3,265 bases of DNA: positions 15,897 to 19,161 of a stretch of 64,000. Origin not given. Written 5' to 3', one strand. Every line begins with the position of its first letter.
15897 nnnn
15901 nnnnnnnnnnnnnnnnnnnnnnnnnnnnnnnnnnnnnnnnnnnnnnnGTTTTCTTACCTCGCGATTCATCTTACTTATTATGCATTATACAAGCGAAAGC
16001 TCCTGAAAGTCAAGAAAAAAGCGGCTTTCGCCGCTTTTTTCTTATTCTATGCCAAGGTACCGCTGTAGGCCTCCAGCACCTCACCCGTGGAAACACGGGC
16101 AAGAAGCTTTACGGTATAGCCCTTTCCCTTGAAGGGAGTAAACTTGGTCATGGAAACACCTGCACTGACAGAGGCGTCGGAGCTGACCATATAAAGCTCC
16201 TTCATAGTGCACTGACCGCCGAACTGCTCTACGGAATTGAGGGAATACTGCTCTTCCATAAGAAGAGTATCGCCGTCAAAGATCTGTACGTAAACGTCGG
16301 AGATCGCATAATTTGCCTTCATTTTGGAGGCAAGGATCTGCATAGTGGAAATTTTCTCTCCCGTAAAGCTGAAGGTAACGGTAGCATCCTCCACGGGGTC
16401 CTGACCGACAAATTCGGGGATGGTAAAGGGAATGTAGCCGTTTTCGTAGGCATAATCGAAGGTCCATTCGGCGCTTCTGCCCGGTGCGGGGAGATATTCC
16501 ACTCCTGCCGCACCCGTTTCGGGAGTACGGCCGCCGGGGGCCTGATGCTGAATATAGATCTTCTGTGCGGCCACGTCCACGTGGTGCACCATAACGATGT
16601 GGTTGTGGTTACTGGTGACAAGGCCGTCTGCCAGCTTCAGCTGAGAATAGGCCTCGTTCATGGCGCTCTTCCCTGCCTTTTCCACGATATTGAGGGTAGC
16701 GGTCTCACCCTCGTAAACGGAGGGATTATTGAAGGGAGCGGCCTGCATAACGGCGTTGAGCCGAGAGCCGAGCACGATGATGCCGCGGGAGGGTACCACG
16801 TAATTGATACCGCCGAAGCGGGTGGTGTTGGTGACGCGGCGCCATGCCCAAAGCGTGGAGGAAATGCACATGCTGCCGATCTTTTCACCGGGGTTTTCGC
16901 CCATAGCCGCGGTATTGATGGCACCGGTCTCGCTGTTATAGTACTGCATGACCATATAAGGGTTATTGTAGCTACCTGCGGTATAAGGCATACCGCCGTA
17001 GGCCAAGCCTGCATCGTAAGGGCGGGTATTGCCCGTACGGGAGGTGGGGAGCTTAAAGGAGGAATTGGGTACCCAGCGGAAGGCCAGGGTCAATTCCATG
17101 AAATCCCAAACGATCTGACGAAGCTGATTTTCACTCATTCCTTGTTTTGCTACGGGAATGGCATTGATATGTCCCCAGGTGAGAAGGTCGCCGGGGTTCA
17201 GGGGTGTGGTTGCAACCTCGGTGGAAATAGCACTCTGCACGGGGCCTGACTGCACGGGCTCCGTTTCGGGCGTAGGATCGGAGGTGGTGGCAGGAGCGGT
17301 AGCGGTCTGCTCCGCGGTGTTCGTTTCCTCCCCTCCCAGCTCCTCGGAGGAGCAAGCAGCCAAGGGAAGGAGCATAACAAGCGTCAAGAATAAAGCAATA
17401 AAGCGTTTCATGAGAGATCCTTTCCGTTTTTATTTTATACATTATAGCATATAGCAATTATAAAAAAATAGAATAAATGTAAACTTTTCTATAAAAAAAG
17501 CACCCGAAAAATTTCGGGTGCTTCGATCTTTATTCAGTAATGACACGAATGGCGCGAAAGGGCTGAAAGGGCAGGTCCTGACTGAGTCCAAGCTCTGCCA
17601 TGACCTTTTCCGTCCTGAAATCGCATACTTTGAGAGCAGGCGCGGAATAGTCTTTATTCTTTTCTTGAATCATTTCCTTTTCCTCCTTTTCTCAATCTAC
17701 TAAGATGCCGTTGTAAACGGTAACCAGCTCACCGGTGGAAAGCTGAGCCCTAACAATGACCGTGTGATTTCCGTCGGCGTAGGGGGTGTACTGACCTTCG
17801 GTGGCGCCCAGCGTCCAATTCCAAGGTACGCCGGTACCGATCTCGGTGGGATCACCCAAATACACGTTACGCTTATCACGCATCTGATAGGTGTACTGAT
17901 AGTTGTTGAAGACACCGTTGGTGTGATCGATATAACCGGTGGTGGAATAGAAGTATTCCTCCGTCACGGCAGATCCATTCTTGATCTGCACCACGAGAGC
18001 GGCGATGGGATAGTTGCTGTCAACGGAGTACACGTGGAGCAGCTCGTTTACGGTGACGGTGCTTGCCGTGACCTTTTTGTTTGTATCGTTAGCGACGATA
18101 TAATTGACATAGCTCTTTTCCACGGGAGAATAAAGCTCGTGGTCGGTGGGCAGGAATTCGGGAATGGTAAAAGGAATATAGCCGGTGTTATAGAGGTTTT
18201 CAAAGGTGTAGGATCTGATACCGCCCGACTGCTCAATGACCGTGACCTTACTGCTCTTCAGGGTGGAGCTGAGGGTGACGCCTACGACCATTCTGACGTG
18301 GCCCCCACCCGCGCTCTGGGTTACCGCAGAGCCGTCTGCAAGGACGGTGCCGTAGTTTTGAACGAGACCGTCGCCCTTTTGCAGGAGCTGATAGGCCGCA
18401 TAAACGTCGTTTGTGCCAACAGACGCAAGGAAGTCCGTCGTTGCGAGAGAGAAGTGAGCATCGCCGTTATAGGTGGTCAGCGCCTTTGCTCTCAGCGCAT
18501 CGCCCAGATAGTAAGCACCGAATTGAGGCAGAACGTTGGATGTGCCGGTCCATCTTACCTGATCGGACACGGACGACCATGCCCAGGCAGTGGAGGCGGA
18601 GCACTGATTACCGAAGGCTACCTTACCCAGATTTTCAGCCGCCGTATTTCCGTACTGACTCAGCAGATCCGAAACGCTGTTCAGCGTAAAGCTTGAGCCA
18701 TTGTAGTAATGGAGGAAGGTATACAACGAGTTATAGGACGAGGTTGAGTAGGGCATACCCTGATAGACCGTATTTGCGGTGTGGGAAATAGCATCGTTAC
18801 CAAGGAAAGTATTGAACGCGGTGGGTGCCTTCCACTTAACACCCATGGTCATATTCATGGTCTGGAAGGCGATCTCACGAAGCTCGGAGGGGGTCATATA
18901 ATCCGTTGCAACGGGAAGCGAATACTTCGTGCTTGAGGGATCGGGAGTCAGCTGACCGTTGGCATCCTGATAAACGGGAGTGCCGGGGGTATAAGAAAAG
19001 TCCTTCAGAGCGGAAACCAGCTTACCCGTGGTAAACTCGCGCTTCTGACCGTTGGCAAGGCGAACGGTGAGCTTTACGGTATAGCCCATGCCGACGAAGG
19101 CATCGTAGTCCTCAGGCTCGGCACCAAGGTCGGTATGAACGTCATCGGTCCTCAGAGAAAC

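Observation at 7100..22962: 16-kb tandem array: seven paralogous genes plus a three-module giant gene for an unassigned secreted Cys-His (NlpC/P60-CHAP-like) domain family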

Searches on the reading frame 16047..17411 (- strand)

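Call 3: search_protein_families(library=pfam, proteins=[window:16047-17411:-], max_evalue=1)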
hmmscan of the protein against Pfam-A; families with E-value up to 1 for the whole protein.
window:16047-17411:- (454 aa): 0 families

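Call 4: search_protein_families(library=ncbifam, proteins=[window:16047-17411:-], max_evalue=1)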
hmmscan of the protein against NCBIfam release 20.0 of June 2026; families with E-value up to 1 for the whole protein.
window:16047-17411:- (454 aa): 10 families
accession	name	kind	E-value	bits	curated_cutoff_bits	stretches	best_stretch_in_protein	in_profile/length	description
NF052551.1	EnvBioLpgNMYCTU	equivalog_domain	0.0015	17.9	250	1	1-74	1-77/227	envelope biogenesis lipoprotein LpqN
NF053527.1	lipo_Cory_WKLS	subfamily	0.0055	16.6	105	1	8-49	4-49/166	WKL family lipoprotein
NF050142.1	PG1828_fam_lipo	equivalog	0.024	15.3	50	1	1-45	1-42/59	PG1828 family lipoprotein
NF038041.1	fim_Mfa1_fam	subfamily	0.026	13.7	130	1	4-38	4-39/495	Mfa1 family fimbria major subunit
NF047813.1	LIC13410_lipo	equivalog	0.12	12.5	180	1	1-30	1-30/123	LIC13410 family lipoprotein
NF040528.1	SP_0198_lipo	equivalog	0.12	12.3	100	1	2-47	1-40/144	SP_0198 family lipoprotein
NF053819.1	EF0750_LPXTG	subfamily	0.13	12.8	47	1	1-62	1-58/105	EF2685/EF0750 family sortase-dependent surface protein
NF058647.1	lipo_LytA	equivalog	0.13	12.5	110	1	1-37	1-36/107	acidic lipoprotein LytA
NF041057.1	Rcas_1661_fam_Se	equivalog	0.19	11.3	190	1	10-65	2-55/247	Rcas_1661 family thioredoxin-like (seleno)lipoprotein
NF004173.0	PRK05641.1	equivalog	0.23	12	199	1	32-77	53-96/153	putative acetyl-CoA carboxylase biotin carboxyl carrier protein subunit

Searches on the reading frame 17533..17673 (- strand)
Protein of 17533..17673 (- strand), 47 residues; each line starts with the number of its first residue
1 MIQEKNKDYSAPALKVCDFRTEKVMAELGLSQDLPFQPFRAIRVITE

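Call 89: search_protein_families(library=ncbifam, proteins=[window:17533-17673:-], max_evalue=0.1)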
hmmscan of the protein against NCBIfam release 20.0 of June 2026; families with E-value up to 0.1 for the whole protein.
seq(47 aa): 0 families

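Call 90: search_protein_families(library=pfam, proteins=[window:17533-17673:-], max_evalue=1)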
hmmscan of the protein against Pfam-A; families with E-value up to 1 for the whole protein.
seq(47 aa): 0 families

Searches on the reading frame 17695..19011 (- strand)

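Call 81: search_protein_families(library=phrogs, proteins=[window:17695-19011:-], max_evalue=1)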
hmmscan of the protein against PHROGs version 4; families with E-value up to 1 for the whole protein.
window:17695-19011:- (439 aa): 2 families
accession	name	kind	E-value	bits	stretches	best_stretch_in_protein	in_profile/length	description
phrog_22425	-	unknown function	0.0088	17.6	1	328-377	15-65/79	-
phrog_5245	-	unknown function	0.041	15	1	285-309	22-46/53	-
